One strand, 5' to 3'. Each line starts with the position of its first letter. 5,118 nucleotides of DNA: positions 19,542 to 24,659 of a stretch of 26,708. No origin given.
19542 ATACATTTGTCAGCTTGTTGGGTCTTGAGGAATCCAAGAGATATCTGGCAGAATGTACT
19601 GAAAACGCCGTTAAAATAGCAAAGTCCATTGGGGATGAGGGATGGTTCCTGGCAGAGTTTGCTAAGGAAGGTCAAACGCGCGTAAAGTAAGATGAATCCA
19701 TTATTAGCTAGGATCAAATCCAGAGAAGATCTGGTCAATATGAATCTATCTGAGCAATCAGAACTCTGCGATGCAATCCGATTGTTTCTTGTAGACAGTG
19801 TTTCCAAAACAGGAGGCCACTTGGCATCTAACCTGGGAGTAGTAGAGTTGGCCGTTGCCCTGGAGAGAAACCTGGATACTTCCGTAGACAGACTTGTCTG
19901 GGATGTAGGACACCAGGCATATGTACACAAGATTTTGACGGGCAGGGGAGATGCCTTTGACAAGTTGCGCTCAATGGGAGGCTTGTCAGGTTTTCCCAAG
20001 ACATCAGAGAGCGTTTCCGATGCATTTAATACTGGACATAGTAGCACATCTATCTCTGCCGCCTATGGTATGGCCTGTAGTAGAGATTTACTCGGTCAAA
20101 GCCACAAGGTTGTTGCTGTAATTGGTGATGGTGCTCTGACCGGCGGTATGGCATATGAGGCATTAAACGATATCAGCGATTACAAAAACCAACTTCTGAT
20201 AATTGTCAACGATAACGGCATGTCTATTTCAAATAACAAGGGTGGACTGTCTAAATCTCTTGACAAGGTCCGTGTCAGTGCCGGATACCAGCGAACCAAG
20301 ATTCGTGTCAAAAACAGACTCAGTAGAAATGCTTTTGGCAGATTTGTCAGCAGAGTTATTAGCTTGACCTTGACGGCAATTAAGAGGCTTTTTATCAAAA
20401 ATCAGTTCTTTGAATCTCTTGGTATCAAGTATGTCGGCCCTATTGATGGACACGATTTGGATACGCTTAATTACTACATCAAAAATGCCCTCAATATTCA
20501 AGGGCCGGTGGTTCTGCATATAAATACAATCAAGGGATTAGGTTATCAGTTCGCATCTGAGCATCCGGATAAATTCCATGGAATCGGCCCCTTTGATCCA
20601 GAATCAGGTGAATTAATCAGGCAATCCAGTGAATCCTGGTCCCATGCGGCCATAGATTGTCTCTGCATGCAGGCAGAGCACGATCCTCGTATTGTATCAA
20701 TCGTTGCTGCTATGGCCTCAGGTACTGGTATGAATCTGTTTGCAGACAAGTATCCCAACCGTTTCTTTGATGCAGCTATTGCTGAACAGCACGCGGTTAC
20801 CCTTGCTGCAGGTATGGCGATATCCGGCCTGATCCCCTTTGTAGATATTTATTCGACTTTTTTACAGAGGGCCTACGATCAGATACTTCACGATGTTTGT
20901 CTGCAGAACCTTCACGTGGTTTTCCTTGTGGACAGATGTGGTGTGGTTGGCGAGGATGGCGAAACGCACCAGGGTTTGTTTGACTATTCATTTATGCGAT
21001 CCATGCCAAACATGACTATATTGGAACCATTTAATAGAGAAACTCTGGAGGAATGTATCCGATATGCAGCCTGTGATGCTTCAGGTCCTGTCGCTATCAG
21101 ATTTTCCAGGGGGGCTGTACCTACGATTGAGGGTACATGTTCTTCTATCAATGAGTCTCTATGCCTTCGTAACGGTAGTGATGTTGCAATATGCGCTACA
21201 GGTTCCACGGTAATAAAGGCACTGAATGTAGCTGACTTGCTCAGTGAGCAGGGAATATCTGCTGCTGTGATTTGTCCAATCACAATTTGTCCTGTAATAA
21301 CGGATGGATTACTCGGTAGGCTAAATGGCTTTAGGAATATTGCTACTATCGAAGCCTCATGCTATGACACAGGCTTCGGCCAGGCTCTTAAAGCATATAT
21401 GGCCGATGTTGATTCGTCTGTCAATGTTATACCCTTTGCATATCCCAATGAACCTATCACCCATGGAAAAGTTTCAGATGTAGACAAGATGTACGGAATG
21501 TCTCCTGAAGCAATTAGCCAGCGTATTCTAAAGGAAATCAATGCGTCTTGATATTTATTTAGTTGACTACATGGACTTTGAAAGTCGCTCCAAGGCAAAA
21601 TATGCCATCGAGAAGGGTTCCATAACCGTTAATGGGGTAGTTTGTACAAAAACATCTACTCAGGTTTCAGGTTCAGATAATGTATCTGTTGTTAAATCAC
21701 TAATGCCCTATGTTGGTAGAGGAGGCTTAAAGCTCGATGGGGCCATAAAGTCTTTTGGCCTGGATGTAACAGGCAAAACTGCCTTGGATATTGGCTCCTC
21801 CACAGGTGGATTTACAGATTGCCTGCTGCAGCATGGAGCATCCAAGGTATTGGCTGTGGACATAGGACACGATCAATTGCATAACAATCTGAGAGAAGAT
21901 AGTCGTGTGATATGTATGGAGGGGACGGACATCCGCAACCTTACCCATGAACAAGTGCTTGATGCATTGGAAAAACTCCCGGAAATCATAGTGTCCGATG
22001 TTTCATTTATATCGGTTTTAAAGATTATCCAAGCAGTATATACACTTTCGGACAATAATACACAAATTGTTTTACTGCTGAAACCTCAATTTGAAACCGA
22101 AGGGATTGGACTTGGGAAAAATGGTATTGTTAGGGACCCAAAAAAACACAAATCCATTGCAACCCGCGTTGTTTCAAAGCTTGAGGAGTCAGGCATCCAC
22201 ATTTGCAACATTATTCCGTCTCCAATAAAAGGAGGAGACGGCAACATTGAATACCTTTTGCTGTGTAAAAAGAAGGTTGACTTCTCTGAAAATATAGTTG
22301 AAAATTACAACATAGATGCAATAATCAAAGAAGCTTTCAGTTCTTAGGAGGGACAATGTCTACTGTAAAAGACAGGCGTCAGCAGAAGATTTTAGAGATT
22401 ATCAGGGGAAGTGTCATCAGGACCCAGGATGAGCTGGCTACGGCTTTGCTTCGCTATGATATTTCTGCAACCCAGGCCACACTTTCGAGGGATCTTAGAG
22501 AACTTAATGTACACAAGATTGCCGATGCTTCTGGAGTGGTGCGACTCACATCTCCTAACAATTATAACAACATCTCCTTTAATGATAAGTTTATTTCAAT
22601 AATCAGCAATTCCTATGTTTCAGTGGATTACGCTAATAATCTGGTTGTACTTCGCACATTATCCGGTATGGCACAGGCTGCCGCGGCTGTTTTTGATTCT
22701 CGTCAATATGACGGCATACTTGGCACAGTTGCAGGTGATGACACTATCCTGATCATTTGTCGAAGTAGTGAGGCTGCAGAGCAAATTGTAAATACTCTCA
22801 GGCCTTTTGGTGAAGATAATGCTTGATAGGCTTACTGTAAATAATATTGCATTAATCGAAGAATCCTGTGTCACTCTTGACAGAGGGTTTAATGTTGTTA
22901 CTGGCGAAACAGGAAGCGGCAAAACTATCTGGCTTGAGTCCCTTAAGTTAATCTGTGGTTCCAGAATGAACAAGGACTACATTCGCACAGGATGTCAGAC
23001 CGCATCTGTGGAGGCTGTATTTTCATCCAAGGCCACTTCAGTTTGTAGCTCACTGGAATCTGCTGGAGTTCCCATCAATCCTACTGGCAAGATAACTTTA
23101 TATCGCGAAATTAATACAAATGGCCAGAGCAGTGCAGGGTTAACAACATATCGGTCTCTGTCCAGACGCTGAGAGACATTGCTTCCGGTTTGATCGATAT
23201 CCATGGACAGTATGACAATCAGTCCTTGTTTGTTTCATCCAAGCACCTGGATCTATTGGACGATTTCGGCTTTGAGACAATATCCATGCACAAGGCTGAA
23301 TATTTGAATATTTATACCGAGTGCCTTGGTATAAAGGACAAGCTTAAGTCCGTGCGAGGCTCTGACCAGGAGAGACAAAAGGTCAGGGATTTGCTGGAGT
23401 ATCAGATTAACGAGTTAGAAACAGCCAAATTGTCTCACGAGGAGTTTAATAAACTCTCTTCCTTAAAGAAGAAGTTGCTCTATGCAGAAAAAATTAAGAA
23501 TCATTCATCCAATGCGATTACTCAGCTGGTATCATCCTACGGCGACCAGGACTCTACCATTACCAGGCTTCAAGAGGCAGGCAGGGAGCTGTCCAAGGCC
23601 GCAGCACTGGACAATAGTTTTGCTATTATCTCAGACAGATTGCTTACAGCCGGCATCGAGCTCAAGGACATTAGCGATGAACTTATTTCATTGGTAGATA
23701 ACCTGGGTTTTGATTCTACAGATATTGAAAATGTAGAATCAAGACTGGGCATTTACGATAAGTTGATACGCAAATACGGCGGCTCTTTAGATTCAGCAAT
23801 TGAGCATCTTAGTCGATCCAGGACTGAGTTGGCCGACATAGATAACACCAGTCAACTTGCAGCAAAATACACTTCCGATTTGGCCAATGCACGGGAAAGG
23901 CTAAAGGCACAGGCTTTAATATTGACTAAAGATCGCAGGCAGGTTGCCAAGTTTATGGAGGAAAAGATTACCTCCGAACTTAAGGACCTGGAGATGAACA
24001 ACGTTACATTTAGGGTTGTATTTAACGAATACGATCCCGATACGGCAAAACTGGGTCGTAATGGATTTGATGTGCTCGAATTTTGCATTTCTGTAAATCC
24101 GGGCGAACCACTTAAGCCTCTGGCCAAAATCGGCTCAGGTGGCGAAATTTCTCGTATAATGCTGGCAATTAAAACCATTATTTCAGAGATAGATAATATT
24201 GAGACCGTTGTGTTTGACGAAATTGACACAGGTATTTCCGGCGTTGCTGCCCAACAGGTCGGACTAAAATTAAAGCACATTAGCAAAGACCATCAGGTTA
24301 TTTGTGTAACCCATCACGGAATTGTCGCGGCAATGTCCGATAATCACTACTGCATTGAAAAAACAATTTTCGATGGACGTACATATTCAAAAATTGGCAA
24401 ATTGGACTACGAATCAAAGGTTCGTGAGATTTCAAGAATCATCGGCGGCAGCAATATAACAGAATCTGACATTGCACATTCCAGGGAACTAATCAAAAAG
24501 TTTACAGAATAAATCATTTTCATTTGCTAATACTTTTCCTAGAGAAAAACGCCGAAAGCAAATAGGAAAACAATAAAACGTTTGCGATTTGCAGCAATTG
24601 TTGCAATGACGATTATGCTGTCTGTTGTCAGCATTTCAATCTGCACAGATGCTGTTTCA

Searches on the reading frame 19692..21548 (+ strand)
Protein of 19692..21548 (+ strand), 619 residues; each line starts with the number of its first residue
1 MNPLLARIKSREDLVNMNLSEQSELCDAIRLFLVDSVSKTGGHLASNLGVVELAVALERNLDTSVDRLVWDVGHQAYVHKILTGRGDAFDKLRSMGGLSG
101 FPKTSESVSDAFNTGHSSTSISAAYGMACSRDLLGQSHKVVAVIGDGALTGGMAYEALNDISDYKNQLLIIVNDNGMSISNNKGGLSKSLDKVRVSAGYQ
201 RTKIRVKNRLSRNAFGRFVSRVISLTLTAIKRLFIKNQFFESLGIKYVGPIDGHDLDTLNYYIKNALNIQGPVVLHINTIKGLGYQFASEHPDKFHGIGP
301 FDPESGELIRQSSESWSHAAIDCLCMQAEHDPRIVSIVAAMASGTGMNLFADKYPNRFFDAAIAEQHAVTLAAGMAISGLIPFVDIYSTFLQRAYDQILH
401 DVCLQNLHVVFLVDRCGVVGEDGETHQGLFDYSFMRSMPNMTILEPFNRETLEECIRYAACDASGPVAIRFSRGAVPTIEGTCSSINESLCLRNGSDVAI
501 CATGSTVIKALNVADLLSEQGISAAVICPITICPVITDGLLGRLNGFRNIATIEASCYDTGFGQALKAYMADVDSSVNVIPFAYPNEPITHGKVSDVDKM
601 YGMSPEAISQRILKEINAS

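Call 74: search_protein_families(library=pfam, proteins=[window:19692-21548:+], max_evalue=0.0001)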
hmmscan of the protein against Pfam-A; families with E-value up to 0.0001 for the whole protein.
window:19692-21548:+ (619 aa): 5 families
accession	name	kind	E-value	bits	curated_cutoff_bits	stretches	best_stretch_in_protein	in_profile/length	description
PF13292.11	DXP_synthase_N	-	6.9e-106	354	21.2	1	5-279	1-274/274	1-deoxy-D-xylulose-5-phosphate synthase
PF02779.29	Transket_pyr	-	1.1e-40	139.6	27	1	315-477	4-173/174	Transketolase, pyrimidine binding domain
PF02780.25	Transketolase_C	-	4.5e-16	59.3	25.9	1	492-608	6-124/124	Transketolase, C-terminal domain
PF00456.26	Transketolase_N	-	2.6e-05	23.8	22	0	23-181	3-189/334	Transketolase, thiamine diphosphate binding domain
PF02775.26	TPP_enzyme_C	-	6e-05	23.3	21.9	0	118-177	31-84/151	Thiamine pyrophosphate enzyme, C-terminal TPP binding domain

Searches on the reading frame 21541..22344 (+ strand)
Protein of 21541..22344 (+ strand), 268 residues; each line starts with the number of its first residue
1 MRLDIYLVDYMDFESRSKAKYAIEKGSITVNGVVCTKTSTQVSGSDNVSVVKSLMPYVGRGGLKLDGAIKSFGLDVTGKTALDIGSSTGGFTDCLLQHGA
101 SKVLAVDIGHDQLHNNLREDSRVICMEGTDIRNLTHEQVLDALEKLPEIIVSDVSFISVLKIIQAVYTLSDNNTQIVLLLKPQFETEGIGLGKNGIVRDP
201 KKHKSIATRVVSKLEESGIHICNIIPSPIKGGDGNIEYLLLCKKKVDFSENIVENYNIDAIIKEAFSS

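Call 74: search_protein_families(library=pfam, proteins=[window:21541-22344:+], max_evalue=0.0001)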
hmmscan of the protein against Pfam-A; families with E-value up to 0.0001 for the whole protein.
window:21541-22344:+ (268 aa): 2 families
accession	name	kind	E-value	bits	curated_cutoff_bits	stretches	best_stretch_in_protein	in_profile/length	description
PF01728.25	FtsJ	-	7.5e-40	137.2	24.1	1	57-241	1-178/181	FtsJ-like methyltransferase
PF01479.30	S4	-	6.6e-10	39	22.8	1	1-48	1-48/48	S4 domain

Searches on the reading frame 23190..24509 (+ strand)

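Call 74: search_protein_families(library=pfam, proteins=[window:23190-24509:+], max_evalue=0.0001)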
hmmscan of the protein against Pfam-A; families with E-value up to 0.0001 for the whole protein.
window:23190-24509:+ (440 aa): 1 family
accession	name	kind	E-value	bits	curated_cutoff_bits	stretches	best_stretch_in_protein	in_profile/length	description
PF02463.25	SMC_N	-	3.6e-05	23.7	40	1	100-387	135-209/220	RecF/RecN/SMC N terminal domain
